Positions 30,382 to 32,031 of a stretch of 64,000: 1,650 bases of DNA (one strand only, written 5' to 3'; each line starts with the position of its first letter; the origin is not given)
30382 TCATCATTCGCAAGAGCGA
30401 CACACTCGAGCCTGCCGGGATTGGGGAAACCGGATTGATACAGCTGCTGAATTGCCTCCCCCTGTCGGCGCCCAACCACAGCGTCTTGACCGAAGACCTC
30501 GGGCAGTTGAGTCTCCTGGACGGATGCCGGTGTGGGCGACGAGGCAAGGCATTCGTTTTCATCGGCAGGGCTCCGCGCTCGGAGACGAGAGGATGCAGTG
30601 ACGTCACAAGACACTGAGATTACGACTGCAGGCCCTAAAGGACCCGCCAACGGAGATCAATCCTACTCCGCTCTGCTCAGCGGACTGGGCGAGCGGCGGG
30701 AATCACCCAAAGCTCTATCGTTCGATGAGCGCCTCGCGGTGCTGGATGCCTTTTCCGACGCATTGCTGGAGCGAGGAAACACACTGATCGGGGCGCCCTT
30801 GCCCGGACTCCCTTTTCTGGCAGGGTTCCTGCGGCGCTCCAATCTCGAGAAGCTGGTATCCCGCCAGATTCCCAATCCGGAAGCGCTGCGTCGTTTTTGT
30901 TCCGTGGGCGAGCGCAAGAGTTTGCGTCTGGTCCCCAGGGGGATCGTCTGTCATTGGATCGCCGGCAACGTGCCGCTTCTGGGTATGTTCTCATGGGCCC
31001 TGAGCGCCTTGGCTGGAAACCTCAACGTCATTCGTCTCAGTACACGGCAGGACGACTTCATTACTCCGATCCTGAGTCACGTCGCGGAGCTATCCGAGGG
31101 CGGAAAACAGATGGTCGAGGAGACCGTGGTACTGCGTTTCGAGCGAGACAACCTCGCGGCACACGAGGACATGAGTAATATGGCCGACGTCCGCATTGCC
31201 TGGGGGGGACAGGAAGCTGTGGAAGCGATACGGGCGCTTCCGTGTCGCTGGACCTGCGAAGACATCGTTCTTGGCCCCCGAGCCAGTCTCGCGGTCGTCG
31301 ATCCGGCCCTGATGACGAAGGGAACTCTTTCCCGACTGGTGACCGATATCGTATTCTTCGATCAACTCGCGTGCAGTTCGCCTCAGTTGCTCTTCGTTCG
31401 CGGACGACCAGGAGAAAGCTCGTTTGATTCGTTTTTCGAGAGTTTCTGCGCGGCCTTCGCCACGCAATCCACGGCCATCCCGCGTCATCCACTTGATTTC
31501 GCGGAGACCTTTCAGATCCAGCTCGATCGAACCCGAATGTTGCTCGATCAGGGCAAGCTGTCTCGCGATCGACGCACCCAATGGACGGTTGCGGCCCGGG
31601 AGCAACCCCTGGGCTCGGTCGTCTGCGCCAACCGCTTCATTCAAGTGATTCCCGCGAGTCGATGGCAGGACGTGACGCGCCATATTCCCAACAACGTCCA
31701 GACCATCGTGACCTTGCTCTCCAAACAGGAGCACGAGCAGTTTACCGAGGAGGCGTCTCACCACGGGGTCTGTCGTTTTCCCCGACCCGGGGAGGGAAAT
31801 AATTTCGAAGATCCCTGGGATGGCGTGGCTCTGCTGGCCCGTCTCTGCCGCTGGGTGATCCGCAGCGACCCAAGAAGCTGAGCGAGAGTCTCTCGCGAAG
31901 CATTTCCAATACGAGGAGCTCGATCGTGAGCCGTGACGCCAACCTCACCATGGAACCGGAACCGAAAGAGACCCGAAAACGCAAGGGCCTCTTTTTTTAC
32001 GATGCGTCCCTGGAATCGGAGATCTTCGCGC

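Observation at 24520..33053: ACP / FabG / GT4 / Fe-ADH / acyl-AMP ligase / LuxE-like / LuxC-like / FemAB-GNAT module inside a glycan cluster: candidate undescribed fatty aldehyde/alcohol glycoconjugate pathway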

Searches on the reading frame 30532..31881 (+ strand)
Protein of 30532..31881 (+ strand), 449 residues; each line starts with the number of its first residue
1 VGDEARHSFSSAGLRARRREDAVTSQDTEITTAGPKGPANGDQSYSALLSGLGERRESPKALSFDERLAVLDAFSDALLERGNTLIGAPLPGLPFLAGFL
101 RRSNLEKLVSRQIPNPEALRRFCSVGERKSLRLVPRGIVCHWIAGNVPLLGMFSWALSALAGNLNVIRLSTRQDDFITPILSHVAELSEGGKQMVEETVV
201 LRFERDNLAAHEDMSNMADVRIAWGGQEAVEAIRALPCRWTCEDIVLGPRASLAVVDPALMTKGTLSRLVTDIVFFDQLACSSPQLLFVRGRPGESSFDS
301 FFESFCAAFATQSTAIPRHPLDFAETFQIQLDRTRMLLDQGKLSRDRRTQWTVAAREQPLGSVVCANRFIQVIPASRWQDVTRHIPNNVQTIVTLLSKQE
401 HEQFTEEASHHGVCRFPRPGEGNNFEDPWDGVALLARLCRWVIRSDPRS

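Call 4: search_protein_families(library=pfam, proteins=[window:30532-31881:+], max_evalue=0.01)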
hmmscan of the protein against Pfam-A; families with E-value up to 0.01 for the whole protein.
window:30532-31881:+ (449 aa): 1 family
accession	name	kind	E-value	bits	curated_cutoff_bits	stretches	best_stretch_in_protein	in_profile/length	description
PF05893.19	LuxC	-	1.7e-64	218.6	21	1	96-441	50-401/401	Acyl-CoA reductase (LuxC)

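Call 5: search_protein_families(library=ncbifam, proteins=[window:30532-31881:+], max_evalue=0.01)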
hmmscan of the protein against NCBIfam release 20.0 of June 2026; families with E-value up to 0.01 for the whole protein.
window:30532-31881:+ (449 aa): 1 family
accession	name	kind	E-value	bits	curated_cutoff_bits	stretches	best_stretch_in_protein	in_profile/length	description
NF052251.1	LCFA_red_LuxC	equivalog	2.6e-23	82.3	750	1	130-447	136-450/478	long-chain-fatty-acyl-CoA reductase LuxC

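Call 27: search_solved_structures(query=window:30598-31881:+, max_evalue=0.01)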
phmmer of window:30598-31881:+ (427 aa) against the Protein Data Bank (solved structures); distinct sequences matched with E-value up to 0.01: 1.
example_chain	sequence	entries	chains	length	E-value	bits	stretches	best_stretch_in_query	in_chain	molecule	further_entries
7xc6_A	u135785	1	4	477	1e-20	77.3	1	109-425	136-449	Long-chain acyl-protein thioester reductase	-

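Call 29: search_solved_structures(query=window:30598-31881:+, max_evalue=0.01, show_alignments=1)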
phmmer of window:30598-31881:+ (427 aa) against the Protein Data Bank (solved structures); distinct sequences matched with E-value up to 0.01: 1.
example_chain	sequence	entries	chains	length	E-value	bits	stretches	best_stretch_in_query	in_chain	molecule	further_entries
7xc6_A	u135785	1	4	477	1e-20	77.3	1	109-425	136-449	Long-chain acyl-protein thioester reductase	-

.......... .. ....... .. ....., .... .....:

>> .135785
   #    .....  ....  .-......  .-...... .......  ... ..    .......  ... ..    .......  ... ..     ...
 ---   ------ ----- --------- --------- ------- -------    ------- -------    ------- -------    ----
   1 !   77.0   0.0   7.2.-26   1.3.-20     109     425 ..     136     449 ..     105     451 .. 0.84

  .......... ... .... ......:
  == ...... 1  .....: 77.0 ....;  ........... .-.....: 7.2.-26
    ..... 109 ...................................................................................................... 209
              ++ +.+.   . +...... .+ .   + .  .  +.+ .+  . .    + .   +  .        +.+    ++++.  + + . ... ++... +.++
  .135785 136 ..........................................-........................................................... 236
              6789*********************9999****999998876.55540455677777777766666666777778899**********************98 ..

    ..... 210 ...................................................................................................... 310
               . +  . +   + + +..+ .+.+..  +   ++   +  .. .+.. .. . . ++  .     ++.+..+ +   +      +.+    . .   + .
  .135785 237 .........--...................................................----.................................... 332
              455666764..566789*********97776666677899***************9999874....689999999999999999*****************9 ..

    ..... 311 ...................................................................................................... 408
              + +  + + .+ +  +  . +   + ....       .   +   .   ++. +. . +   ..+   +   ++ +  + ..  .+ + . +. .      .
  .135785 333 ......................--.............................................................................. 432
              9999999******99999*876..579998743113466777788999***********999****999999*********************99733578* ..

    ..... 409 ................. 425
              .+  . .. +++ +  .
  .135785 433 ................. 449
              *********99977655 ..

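Call 46: search_dna_similar(query=window:30598-31881:+, collection=plasmids, mode=protein, max_rows=25)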
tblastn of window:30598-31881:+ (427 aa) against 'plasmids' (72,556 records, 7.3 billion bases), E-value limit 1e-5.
Records with a match: 33; places in all: 33; records where one place covers at least 80% of the query: 1.
Best place of each record, by identity: <60% 33.
By first word of the organism name: Azospirillum 9; Rhizobium 9; Streptomyces 5; Salmonella 2; Streptantibioticus 2; Deinococcus 1; Kitasatospora 1; Ponticoccus 1; Niallia 1; Escherichia 1; and 1 more.
By predicted mobility (MOB-suite, as given by PLSDB): non-mobilizable 21; mobilizable 6; conjugative 6.
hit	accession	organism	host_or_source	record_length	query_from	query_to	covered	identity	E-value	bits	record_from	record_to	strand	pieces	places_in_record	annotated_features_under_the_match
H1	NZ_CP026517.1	Deinococcus sp. NW-56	whole organism,water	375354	111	420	73%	29.8%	2e-18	96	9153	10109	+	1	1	acyl-CoA reductase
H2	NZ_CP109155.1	Streptomyces europaeiscabiei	-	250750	113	422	73%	28.0%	2e-12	77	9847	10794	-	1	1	acyl-CoA reductase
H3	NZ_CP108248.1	Kitasatospora sp. NBC_00070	-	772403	113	425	73%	25.6%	1e-9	68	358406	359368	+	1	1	acyl-CoA reductase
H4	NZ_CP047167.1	Ponticoccus alexandrii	surface sea water,shallow sea, symbosis ...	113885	95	420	76%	23.9%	1e-12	77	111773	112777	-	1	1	acyl-CoA reductase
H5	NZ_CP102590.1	Niallia taxi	-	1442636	79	420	80%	22.8%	2e-7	61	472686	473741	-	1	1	none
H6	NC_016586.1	Azospirillum lipoferum 4B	-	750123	79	351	64%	28.5%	8e-8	62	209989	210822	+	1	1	acyl-CoA reductase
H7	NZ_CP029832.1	Azospirillum ramasamyi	single cell,Cow dung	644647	79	351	64%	28.5%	2e-7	61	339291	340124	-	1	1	acyl-CoA reductase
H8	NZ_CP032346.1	Azospirillum brasilense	soil sample,Agricultural field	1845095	79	394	74%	24.5%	2e-9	67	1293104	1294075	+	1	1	record has no annotation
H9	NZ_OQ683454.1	Escherichia coli K-12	-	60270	105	427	76%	22.5%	2e-9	67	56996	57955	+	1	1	acyl-CoA reductase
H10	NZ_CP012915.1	Azospirillum brasilense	Digitaria eriantha,microbe,root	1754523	79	360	66%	25.6%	1e-9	68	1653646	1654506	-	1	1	none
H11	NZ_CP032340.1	Azospirillum brasilense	soil sample,Agricultural field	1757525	79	360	66%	25.6%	1e-9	68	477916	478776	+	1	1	none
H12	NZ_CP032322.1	Azospirillum argentinense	soil sample,Agricultural field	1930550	79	360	66%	25.3%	2e-9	67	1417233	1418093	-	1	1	record has no annotation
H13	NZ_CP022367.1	Azospirillum sp. TSH58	single cell,paddy soils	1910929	79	360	66%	25.3%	1e-8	65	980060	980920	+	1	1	record has no annotation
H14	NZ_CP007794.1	Azospirillum argentinense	Triticum aestivum L.,Root,wheat ...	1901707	79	360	66%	24.9%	4e-9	67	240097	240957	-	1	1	record has no annotation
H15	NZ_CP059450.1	Azospirillum brasilense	Prokaryotes,soil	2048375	79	360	66%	24.6%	8e-8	62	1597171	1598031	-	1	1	none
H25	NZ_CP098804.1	Rhizobium anhuiense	Trifolium dubium,Cell culture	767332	88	272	43%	26.1%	3e-8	64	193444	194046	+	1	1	acyl-CoA reductase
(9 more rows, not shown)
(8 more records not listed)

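Call 65: get_annotated_region(hit=H6, flank=9000)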
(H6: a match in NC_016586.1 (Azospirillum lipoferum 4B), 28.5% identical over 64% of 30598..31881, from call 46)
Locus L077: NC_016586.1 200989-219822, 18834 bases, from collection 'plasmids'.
description: Azospirillum lipoferum 4B plasmid AZO_p2, complete sequence
organism: Azospirillum lipoferum 4B (NCBI taxid 862719)
taxonomy: Bacteria; Pseudomonadota; Alphaproteobacteria; Rhodospirillales; Azospirillaceae; Azospirillum; Azospirillum lipoferum; Azospirillum lipoferum 4B
host: -; source: -; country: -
typing (MOB-suite, as given by PLSDB): conjugative; replicon rep_cluster_67; relaxase MOBP; mating-pair formation MPF_T
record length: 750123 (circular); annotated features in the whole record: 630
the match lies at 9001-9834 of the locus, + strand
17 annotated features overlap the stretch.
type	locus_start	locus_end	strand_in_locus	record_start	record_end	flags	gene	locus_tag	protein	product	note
CDS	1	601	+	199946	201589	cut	-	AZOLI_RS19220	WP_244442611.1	ATP-binding protein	-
CDS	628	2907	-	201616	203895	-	-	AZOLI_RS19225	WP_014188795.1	EAL domain-containing protein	-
CDS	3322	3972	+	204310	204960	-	-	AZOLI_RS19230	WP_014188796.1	DedA family protein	GO:0055085 - transmembrane transport [Evidence IEA]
CDS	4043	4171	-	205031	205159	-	-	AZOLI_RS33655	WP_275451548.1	hypothetical protein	-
CDS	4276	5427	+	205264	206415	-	-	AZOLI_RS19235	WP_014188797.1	ISAs1-like element ISAli14 family transposase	GO:0006313 - DNA transposition [Evidence IEA]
CDS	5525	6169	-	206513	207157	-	-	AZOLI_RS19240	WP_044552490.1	NADPH-dependent F420 reductase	-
CDS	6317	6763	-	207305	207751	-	-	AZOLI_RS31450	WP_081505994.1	Rrf2 family transcriptional regulator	-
CDS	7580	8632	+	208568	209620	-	-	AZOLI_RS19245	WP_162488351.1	long-chain fatty acid--CoA ligase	-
CDS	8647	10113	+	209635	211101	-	-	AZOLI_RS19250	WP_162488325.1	acyl-CoA reductase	GO:0008218 - bioluminescence [Evidence IEA]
CDS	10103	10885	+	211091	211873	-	-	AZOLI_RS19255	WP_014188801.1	ABC transporter ATP-binding protein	-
CDS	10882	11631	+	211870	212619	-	-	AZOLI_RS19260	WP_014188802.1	ABC transporter permease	-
CDS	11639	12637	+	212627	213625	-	-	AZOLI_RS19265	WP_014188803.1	ABC transporter substrate-binding protein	-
CDS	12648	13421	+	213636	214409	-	-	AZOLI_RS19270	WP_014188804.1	3-oxoacyl-ACP reductase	-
CDS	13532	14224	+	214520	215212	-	gph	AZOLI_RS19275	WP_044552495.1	phosphoglycolate phosphatase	GO:0043094 - cellular metabolic compound salvage [Evidence IEA]; GO:0008152 - metabolic process [Evidence IEA]; ...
CDS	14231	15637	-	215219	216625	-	-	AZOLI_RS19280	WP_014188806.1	L-serine ammonia-lyase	GO:0009063 - amino acid catabolic process [Evidence IEA]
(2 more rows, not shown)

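Call 66: get_annotated_region(hit=H25, flank=9000)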
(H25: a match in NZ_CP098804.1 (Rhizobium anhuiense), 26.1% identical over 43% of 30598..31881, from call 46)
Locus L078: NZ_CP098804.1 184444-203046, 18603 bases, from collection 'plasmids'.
description: Rhizobium anhuiense bv. trifolii strain T24 plasmid pRA_T24_2, complete sequence
organism: Rhizobium anhuiense (NCBI taxid 2018689)
taxonomy: Bacteria; Pseudomonadota; Alphaproteobacteria; Hyphomicrobiales; Rhizobiaceae; Rhizobium; Rhizobium anhuiense
host: -; source: Trifolium dubium,Cell culture; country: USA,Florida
typing (MOB-suite, as given by PLSDB): non-mobilizable
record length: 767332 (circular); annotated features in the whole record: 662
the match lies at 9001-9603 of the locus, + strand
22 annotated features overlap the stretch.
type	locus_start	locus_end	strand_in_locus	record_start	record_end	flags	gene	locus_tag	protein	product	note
CDS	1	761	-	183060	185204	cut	-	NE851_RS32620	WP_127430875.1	TonB-dependent siderophore receptor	GO:0015891 - siderophore transport [Evidence IEA]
CDS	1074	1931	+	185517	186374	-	-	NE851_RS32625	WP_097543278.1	transketolase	-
CDS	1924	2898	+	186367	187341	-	-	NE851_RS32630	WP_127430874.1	transketolase C-terminal domain-containing protein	-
CDS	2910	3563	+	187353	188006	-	-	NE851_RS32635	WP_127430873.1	acyl-ACP--UDP-N- acetylglucosamine O-acyltransferase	-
CDS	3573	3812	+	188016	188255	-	-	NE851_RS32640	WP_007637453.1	hypothetical protein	-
CDS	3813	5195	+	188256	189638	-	-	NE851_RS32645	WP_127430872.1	AMP-binding protein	-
CDS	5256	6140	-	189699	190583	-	-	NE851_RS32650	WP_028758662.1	glycosyltransferase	-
CDS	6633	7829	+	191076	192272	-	-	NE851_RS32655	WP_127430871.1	DegT/DnrJ/EryC1/StrS family aminotransferase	-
CDS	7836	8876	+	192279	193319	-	-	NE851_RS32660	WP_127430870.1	long-chain fatty acid--CoA ligase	-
CDS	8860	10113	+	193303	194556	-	-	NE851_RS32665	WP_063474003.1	acyl-CoA reductase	GO:0008218 - bioluminescence [Evidence IEA]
CDS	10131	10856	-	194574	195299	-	-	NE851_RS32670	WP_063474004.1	SDR family oxidoreductase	-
CDS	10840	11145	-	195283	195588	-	-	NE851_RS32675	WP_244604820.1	hypothetical protein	-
CDS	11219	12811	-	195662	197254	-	-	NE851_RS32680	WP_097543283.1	GMC family oxidoreductase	-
CDS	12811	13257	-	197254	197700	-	fabZ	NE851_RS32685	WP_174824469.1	3-hydroxyacyl-ACP dehydratase FabZ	-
CDS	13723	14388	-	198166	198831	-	-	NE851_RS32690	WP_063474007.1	class I SAM-dependent methyltransferase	-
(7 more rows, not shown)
